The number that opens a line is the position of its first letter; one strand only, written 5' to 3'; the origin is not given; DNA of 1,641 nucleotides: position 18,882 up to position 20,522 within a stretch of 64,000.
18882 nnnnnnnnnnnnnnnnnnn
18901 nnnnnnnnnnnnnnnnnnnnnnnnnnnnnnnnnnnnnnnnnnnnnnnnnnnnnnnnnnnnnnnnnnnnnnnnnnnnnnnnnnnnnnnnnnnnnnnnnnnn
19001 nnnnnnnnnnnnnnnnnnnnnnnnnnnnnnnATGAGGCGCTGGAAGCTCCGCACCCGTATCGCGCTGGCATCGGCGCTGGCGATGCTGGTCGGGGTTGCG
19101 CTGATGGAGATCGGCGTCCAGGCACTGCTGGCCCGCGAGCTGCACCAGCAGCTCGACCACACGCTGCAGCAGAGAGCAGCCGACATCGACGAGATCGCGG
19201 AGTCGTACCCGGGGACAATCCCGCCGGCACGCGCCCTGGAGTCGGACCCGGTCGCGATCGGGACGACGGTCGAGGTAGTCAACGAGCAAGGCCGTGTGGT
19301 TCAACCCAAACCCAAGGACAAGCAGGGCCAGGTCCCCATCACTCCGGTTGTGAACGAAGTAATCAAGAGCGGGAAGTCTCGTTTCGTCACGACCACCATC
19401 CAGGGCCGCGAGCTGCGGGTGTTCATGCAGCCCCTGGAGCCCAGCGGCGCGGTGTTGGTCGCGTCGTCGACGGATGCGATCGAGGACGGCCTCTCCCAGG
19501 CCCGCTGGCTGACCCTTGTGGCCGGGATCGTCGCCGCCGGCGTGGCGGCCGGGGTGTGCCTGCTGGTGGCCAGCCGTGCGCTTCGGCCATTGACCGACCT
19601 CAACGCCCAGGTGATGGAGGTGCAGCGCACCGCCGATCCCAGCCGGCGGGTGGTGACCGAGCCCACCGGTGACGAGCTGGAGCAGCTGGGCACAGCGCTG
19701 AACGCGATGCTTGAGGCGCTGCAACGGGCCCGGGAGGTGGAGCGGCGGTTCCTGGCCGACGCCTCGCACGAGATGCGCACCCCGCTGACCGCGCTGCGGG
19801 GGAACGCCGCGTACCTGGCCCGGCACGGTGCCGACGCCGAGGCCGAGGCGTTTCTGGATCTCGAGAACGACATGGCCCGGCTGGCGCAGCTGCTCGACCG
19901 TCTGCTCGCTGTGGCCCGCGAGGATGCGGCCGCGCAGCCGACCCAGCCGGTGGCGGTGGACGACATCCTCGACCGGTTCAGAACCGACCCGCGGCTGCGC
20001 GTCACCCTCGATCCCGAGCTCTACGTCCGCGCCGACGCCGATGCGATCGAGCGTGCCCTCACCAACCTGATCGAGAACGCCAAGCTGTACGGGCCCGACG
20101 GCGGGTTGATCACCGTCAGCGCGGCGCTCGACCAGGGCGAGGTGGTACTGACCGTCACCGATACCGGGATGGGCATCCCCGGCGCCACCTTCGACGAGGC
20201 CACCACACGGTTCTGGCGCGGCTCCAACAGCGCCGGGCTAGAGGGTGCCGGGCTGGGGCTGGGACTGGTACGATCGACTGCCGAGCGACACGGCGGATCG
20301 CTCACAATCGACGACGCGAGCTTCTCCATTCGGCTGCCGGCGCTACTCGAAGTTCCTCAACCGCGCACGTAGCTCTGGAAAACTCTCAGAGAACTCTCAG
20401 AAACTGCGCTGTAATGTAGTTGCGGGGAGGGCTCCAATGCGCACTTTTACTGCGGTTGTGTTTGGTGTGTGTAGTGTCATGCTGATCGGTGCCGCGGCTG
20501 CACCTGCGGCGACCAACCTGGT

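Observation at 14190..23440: Candidate phosphate-scavenging regulon: two-component system flanked by phosphatase genes that share 10-11-bp-phased TCTCA repeats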

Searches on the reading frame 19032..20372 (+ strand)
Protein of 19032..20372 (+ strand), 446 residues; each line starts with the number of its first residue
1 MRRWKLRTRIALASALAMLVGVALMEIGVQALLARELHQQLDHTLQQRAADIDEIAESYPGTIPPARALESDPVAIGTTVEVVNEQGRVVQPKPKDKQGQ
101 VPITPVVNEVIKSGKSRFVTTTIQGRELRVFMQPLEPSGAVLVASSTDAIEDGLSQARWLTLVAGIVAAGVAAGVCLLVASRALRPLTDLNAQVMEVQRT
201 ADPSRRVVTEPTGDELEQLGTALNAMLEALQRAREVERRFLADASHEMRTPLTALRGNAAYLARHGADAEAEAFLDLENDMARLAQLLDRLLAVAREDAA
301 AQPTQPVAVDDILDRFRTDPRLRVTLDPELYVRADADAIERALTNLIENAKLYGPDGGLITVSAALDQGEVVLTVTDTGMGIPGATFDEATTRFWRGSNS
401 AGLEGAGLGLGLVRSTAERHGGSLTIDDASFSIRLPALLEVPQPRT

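Call 12: search_protein_families(library=pfam, proteins=[window:19032-20372:+], max_evalue=0.01)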
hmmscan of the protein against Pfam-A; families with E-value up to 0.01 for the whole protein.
window:19032-20372:+ (446 aa): 4 families
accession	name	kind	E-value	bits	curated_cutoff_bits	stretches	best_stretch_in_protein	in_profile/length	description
PF02518.31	HATPase_c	-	4.8e-18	66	26.4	1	335-436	2-108/111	Histidine kinase-, DNA gyrase B-, and HSP90-like ATPase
PF00512.31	HisKA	-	7.6e-12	45.6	26.9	1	238-299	3-65/66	His Kinase A (phospho-acceptor) domain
PF00672.30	HAMP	-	5.5e-07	30.2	25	1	178-231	1-52/53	HAMP domain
PF13581.12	HATPase_c_2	-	2e-06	28.3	27.4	1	341-417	38-109/127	Histidine kinase-like ATPase domain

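Call 13: search_protein_families(library=ncbifam, proteins=[window:19032-20372:+], max_evalue=0.001)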
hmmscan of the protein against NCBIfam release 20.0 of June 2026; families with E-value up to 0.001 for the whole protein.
window:19032-20372:+ (446 aa): 74 families (the best 25 are shown)
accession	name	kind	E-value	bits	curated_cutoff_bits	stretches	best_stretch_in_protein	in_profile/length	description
TIGR01386.1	cztS_silS_copS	subfamily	7.6e-43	147.1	292.55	1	5-435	3-452/457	heavy metal sensor histidine kinase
NF033092.0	HK_WalK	equivalog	1.9e-38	132.4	725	2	237-427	372-579/594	cell wall metabolism sensor histidine kinase WalK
NF008312.0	PRK11100.1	equivalog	2.3e-38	132.3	356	1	139-429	162-461/477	two-component system sensor histidine kinase CreC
TIGR02966.1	phoR_proteo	equivalog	5.1e-35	121.1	334.2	1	230-427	107-320/333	phosphate regulon sensor histidine kinase PhoR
NF008025.0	PRK10755.1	equivalog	3.2e-30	105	314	1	162-429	70-342/362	two-component system sensor histidine kinase PmrB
NF046044.1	PnpS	equivalog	1.3e-29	103.4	400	1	230-427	163-376/390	two-component system histidine kinase PnpS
NF012163.2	BaeS_SmeS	equivalog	2.9e-29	102.3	500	1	156-430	162-446/457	sensor histidine kinase efflux regulator BaeS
NF007837.0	PRK10549.1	equivalog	3.4e-28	98.6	603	1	163-431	169-447/466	envelope stress sensor histidine kinase BaeS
NF007004.0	PRK09467.1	equivalog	1.3e-27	96.8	415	1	172-428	169-422/440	two-component system sensor histidine kinase EnvZ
NF007007.0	PRK09470.1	equivalog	5.6e-27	94.8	486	1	170-430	179-447/463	envelope stress sensor histidine kinase CpxA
NF040691.1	MtrAB_MtrB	equivalog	1.1e-26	93.9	450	1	141-426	170-476/507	MtrAB system histidine kinase MtrB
NF041880.1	EPS_EpsF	equivalog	1.1e-26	93.5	900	1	227-425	264-474/492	response regulator EpsF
NF007664.1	PRK10337.1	equivalog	3e-26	92.1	475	1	163-427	158-429/442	quorum sensing histidine kinase QseC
NF041735.1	hist_kin_RppB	equivalog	5.2e-26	91.4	400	1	237-427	216-424/438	two-component system sensor histidine kinase RppB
NF007898.0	PRK10604.1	equivalog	3.2e-23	82.6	478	1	204-434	180-420/433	two-component system sensor histidine kinase RstB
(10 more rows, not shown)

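Call 14: find_encoding_contigs(protein=window:19032-20372:+, flank=10000, max_places=6)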
Protein window:19032-20372:+ (446 aa): 3 contigs read that carry it; 3 places shown.
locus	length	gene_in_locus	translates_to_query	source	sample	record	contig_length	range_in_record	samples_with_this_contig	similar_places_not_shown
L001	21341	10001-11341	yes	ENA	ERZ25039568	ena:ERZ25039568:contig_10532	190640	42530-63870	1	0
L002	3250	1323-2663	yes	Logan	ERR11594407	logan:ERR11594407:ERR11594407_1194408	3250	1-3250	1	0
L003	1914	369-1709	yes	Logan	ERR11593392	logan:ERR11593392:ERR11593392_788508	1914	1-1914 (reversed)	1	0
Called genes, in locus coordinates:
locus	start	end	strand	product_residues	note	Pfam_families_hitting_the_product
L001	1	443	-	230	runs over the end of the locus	PF00392:GntR, PF07729:FCD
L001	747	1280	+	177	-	PF00106:adh_short, PF13561:adh_short_C2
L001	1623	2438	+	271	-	PF13378:MR_MLE_C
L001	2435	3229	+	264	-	PF00753:Lactamase_B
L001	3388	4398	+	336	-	PF14486:DUF4432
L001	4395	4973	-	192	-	PF00106:adh_short, PF08659:KR (weak), PF13561:adh_short_C2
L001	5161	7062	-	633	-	PF18370:RGI_lyase (faint), PF00041:fn3 (weak), PF04185:Phosphoesterase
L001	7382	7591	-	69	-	-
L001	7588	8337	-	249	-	PF16955:OFeT_1 (faint)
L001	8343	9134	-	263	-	PF01569:PAP2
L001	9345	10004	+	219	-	PF00072:Response_reg, PF00486:Trans_reg_C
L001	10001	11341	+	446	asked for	PF00672:HAMP (weak), PF13581:HATPase_c_2 (faint), PF00512:HisKA, PF02518:HATPase_c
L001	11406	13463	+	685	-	PF00041:fn3, PF25523:Ig_RIMBP2 (faint), PF00041:fn3, PF04185:Phosphoesterase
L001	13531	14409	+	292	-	PF04185:Phosphoesterase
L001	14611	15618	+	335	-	-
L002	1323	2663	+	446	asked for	PF00672:HAMP (weak), PF13581:HATPase_c_2 (faint), PF00512:HisKA, PF02518:HATPase_c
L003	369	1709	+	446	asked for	PF00672:HAMP (weak), PF13581:HATPase_c_2 (faint), PF00512:HisKA, PF02518:HATPase_c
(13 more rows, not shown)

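Call 15: find_homologous_proteins(query=window:19032-20372:+, max_evalue=1e-20)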
Query window:19032-20372:+ (446 aa): 1348 proteins with E <= 1e-20 among 8000 candidates; the best 120 are listed.
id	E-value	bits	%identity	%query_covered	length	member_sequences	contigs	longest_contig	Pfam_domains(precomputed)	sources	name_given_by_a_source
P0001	4.7e-245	831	90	100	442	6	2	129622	PF00672.31,PF13581.13,PF02518.32,PF00512.32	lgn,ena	-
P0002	1.4e-181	622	69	99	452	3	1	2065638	PF00672.31,PF02518.32,PF00512.32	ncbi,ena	-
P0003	5.3e-180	617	69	99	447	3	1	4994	PF00672.31,PF02518.32,PF00512.32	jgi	jgi:two-component system OmpR family sensor kinase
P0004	4.3e-176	604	66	99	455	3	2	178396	PF00672.31,PF02518.32,PF00512.32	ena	-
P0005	3.6e-167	575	65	98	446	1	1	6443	PF00672.31,PF02518.32,PF00512.32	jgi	jgi:signal transduction histidine kinase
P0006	1.1e-146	507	65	85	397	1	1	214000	PF00672.31,PF26769.1,PF13581.13,PF02518.32,PF00512.32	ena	-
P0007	9.7e-142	491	80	67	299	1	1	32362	PF13581.13,PF02518.32,PF00512.32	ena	-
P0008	4.4e-141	489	58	98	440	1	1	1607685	PF00672.31,PF02518.32,PF00512.32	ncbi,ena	-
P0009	7.7e-135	468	71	71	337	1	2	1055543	PF00672.31,PF02518.32,PF00512.32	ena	-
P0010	8.1e-124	432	52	99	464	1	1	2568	PF00672.31,PF13581.13,PF02518.32,PF00512.32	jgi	jgi:signal transduction histidine kinase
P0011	1.7e-122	428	51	99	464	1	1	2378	PF00672.31,PF13581.13,PF02518.32,PF00512.32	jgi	jgi:signal transduction histidine kinase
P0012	1.4e-120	421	51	99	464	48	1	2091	PF00672.31,PF13581.13,PF02518.32,PF00512.32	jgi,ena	-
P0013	9.3e-115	402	49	100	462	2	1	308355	PF13581.13,PF02518.32,PF00512.32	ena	-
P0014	1.4e-113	398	50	98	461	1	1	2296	PF00672.31,PF26769.1,PF02518.32,PF00512.32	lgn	-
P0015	4.7e-113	397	51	98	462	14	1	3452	PF00672.31,PF26769.1,PF13581.13,PF02518.32,PF00512.32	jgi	jgi:two-component system OmpR family sensor kinase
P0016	6.1e-112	393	49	98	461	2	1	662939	PF00672.31,PF26769.1,PF02518.32,PF00512.32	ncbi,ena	-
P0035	4.3e-104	367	47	98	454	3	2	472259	PF00672.31,PF13581.13,PF02518.32,PF00512.32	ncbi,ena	-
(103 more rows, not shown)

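Call 17: find_related_loci(query=A1, collection=genome_contigs, flank=10000)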
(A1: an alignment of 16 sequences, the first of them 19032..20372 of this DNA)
Query A1 (446 aa) in genome_contigs; peptide patterns used: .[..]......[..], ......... (x = any residue, [..] = any of these).
600 stretches matched a pattern (row limit reached: there are more); 598 encode a relative of the query (tblastn E <= 1e-3); the best 80 are kept; 80 distinct loci.
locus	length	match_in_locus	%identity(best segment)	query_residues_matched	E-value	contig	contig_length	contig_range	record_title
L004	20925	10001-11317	42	1-438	4e-79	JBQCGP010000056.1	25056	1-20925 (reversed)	MAG: Gaiellaceae bacterium isolate bin341 k141_2846495, whole genome shotgun sequence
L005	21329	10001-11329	41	5-443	9e-76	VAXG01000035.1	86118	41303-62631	MAG: Actinobacteria bacterium isolate AC_26 14_1009_16_30cm_scaffold_128, whole genome shotgun sequence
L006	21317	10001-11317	39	6-439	2e-74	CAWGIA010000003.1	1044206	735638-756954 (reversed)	MAG: uncultured Solirubrobacterales bacterium isolate MFD09671.bin.1.206 genome assembly, contig: contig_26407, whole ge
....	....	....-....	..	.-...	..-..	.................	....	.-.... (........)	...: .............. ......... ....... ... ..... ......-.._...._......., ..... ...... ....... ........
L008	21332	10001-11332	40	4-437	7e-73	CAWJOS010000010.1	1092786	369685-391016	MAG: uncultured Solirubrobacteraceae bacterium isolate MFD04428.bin.2.43 genome assembly, contig: contig_40160, whole ge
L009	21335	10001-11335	37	1-438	7e-69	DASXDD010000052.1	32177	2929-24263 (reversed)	MAG TPA_asm: Solirubrobacteraceae bacterium isolate SMAG_U5077 k141_309738, whole genome shotgun sequence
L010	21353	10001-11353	37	3-437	4e-70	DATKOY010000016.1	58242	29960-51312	MAG TPA_asm: Solirubrobacteraceae bacterium isolate SMAG_U14777 k141_3090287, whole genome shotgun sequence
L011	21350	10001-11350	36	6-437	1e-63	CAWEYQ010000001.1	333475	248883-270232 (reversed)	MAG: uncultured Solirubrobacterales bacterium isolate MFD06085.bin.2.78 genome assembly, contig: contig_10243, whole gen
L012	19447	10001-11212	41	34-440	2e-61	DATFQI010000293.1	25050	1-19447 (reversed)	MAG TPA_asm: Solirubrobacteraceae bacterium isolate SMAG_U9325 k141_1271566, whole genome shotgun sequence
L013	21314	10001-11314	37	3-436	3e-70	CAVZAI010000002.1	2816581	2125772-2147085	MAG: uncultured Thermoleophilia bacterium isolate MFD02134.bin.1.165 genome assembly, contig: contig_14662, whole genome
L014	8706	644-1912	41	31-443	5e-60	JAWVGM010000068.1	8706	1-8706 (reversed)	MAG: Solirubrobacteraceae bacterium isolate BP_477 scaffold_3915193, whole genome shotgun sequence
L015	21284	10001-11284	40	12-441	1e-57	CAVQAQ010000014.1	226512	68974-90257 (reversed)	MAG: uncultured Thermoleophilia bacterium isolate MFD05088.bin.2.149 genome assembly, contig: contig_43881, whole genome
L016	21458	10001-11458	28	1-437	1e-44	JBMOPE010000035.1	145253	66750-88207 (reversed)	MAG: Bacillota bacterium isolate Betzabe_MAG120 MAG120_35, whole genome shotgun sequence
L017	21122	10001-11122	34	92-443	4e-40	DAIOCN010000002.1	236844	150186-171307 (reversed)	MAG TPA_asm: Candidatus Dormiibacterota bacterium isolate CTOTU41423 NODE_11_length_236844_cov_21.447977, whole genome s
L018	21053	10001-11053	34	80-424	9e-39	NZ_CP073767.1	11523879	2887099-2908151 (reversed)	Dactylosporangium aurantiacum strain NRRL B-8018 chromosome, complete genome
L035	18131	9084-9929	37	175-440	1e-33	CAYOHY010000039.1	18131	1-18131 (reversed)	MAG TPA_asm: uncultured Eubacteriales bacterium isolate binchicken_co152_248 genome assembly, contig: NODE_3371_length_1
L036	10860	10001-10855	36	141-420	7e-33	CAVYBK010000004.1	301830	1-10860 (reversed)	MAG: uncultured Actinomycetes bacterium isolate MFD09018.bin.2.72 genome assembly, contig: contig_17091, whole genome sh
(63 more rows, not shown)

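Call 19: find_encoding_contigs(protein=P0001, flank=10000, max_places=2)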
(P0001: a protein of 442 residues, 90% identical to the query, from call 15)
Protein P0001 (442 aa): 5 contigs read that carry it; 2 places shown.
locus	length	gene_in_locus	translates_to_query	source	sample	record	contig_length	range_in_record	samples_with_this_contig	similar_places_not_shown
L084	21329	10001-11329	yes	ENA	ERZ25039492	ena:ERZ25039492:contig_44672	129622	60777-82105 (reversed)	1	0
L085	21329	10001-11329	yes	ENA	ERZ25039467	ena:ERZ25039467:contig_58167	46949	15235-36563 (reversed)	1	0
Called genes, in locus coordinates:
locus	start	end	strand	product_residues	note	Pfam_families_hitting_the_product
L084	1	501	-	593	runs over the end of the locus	PF00389:2-Hacid_dh, PF02826:2-Hacid_dh_C, PF06314:ADC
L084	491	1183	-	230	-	PF00392:GntR, PF07729:FCD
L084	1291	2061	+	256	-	PF00106:adh_short, PF08659:KR, PF01370:Epimerase (weak), PF13561:adh_short_C2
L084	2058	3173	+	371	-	PF02746:MR_MLE_N, PF13378:MR_MLE_C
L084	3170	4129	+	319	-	PF00753:Lactamase_B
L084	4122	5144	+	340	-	PF14486:DUF4432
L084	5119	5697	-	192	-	PF00106:adh_short, PF08659:KR (weak), PF13561:adh_short_C2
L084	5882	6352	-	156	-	-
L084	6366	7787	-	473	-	PF00041:fn3 (weak), PF18370:RGI_lyase (faint), PF00041:fn3 (weak)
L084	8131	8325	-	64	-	-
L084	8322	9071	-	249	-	PF16955:OFeT_1 (faint)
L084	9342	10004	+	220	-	PF00072:Response_reg, PF00486:Trans_reg_C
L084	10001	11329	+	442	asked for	PF00672:HAMP, PF00512:HisKA, PF02518:HATPase_c, PF13581:HATPase_c_2 (weak)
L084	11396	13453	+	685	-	PF00041:fn3, PF25523:Ig_RIMBP2 (faint), PF00041:fn3, PF04185:Phosphoesterase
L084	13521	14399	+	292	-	PF04185:Phosphoesterase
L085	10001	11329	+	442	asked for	PF00672:HAMP, PF00512:HisKA, PF02518:HATPase_c, PF13581:HATPase_c_2 (weak)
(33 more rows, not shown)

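Call 20: find_encoding_contigs(protein=P0002, flank=10000, max_places=2)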
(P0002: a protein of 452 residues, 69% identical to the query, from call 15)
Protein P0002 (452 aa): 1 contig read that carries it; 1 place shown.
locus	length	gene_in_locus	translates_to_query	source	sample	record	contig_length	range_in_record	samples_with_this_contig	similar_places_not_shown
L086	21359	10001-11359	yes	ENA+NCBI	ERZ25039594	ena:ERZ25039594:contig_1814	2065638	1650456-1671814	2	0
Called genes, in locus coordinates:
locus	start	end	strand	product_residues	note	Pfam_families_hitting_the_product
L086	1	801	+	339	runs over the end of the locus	PF00990:GGDEF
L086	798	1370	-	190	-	PF01790:LGT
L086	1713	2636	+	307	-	PF01656:CbiA, PF06564:CBP_BcsQ (weak), PF10609:ParA, PF13614:AAA_31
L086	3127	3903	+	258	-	PF13487:HD_5, PF01966:HD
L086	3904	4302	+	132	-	PF01042:Ribonuc_L-PSP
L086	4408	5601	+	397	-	PF13400:Tad, PF00092:VWA (faint), PF13519:VWA_2 (faint)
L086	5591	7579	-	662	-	PF03816:LytR_cpsA_psr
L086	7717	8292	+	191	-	PF02525:Flavodoxin_2, PF03358:FMN_red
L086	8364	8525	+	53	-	PF04964:Flp_Fap (weak)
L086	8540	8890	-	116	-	PF01047:MarR (weak), PF01978:TrmB (weak), PF12802:MarR_2, PF13412:HTH_24 (weak), PF13551:HTH_29 (weak)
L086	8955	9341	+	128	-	PF07883:Cupin_2 (weak)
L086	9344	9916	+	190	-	PF00072:Response_reg, PF00486:Trans_reg_C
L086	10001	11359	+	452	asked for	PF00672:HAMP (weak), PF00512:HisKA, PF02518:HATPase_c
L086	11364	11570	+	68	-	-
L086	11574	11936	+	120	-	-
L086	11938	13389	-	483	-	PF13433:Peripla_BP_5, PF13458:Peripla_BP_6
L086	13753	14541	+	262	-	PF01522:Polysacc_deac_1, PF10096:DUF2334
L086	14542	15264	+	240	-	PF00106:adh_short, PF08659:KR (faint), PF13561:adh_short_C2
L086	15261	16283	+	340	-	PF00296:Bac_luciferase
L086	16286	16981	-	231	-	PF02653:BPD_transp_2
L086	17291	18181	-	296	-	PF02653:BPD_transp_2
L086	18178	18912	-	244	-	PF00005:ABC_tran, PF13304:AAA_21 (faint)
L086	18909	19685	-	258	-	PF00005:ABC_tran, PF13304:AAA_21 (faint), PF12399:BCA_ABC_TP_C (weak)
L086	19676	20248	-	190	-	PF13458:Peripla_BP_6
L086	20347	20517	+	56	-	-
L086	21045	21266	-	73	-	-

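Call 21: find_encoding_contigs(protein=P0004, flank=10000, max_places=2)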
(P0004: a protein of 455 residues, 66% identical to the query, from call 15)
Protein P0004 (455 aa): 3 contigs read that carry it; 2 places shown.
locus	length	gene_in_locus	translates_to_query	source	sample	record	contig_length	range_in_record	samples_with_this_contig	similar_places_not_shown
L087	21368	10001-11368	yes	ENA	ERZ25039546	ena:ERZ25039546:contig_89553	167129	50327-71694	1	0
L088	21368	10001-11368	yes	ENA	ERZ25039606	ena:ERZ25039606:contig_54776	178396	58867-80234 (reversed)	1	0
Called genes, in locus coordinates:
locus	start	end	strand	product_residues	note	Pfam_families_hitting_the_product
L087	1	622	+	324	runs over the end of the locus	PF02779:Transket_pyr, PF02780:Transketolase_C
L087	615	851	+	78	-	PF00364:Biotin_lipoyl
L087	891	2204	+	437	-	PF00202:Aminotran_3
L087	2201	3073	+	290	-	PF08450:SGL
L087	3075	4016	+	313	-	-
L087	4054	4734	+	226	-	PF06314:ADC, PF09844:DUF2071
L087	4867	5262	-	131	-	PF04237:YjbR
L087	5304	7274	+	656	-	PF00561:Abhydrolase_1, PF08386:Abhydrolase_4 (weak)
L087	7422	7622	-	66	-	-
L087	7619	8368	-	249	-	PF16955:OFeT_1 (faint)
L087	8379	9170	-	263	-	PF01569:PAP2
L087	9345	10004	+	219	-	PF00072:Response_reg, PF00486:Trans_reg_C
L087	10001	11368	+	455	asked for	PF00672:HAMP (weak), PF00512:HisKA, PF02518:HATPase_c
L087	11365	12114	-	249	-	PF00722:Glyco_hydro_16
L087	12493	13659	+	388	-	-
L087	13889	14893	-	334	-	-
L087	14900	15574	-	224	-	PF00072:Response_reg, PF00196:GerE, PF04545:Sigma70_r4 (weak), PF08281:Sigma70_r4_2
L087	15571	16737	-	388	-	PF23539:DUF7134, PF07730:HisKA_3, PF02518:HATPase_c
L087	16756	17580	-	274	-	-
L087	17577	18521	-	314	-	PF00005:ABC_tran, PF13304:AAA_21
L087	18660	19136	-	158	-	PF09335:VTT_dom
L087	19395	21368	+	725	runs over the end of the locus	PF00041:fn3, PF18370:RGI_lyase (faint), PF25523:Ig_RIMBP2 (faint), PF00041:fn3, PF04185:Phosphoesterase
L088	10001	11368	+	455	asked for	PF00672:HAMP (weak), PF00512:HisKA, PF02518:HATPase_c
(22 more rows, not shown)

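Call 37: find_encoding_contigs(protein=P0008, flank=10000, max_places=1)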
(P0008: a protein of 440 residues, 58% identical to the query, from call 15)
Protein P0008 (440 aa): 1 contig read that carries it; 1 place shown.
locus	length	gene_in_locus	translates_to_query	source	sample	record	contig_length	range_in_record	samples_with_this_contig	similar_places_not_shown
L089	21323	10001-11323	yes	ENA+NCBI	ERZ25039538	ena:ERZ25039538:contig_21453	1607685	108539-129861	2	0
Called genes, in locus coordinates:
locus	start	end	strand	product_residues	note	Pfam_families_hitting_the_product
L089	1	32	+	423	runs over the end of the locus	PF01590:GAF, PF13492:GAF_3, PF07730:HisKA_3 (weak)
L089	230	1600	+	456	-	PF00990:GGDEF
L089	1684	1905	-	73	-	-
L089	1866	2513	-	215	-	PF01790:LGT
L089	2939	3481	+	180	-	-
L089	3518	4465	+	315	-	PF01590:GAF (weak), PF13185:GAF_2 (weak), PF13492:GAF_3, PF13487:HD_5 (weak), PF01966:HD (weak)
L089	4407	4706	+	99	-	PF13487:HD_5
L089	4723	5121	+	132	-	PF01042:Ribonuc_L-PSP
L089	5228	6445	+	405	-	PF13400:Tad (weak), PF13519:VWA_2 (faint)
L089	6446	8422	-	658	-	PF03816:LytR_cpsA_psr, PF13399:LytR_C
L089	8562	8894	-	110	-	PF01047:MarR (weak), PF12802:MarR_2, PF01978:TrmB (weak), PF08279:HTH_11 (weak), PF13412:HTH_24 (weak)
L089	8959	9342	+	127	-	PF07883:Cupin_2 (weak)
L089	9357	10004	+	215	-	PF00072:Response_reg, PF00486:Trans_reg_C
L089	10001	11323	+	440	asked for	PF00672:HAMP (weak), PF00512:HisKA, PF02518:HATPase_c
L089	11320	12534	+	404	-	PF00070:Pyr_redox (weak), PF00890:FAD_binding_2 (weak), PF01266:DAO, PF01593:Amino_oxidase, PF01946:Thi4 (weak), PF07992:Pyr_redox_2 (weak), PF12831:FAD_oxidored (weak), PF13450:NAD_binding_8, +2 more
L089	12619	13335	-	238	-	PF01593:Amino_oxidase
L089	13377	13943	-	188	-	PF01266:DAO (weak), PF01593:Amino_oxidase, PF13450:NAD_binding_8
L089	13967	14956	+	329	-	PF19420:DDAH_eukar, PF02274:ADI (weak)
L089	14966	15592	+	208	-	PF13189:Cytidylate_kin2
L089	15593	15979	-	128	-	PF12680:SnoaL_2 (weak)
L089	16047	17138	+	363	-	PF08240:ADH_N, PF00107:ADH_zinc_N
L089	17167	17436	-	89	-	-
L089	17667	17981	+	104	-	-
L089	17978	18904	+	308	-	PF02541:Ppx-GppA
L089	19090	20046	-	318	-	-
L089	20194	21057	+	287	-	PF00682:HMGL-like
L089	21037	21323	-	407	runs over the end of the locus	PF02515:CoA_transf_3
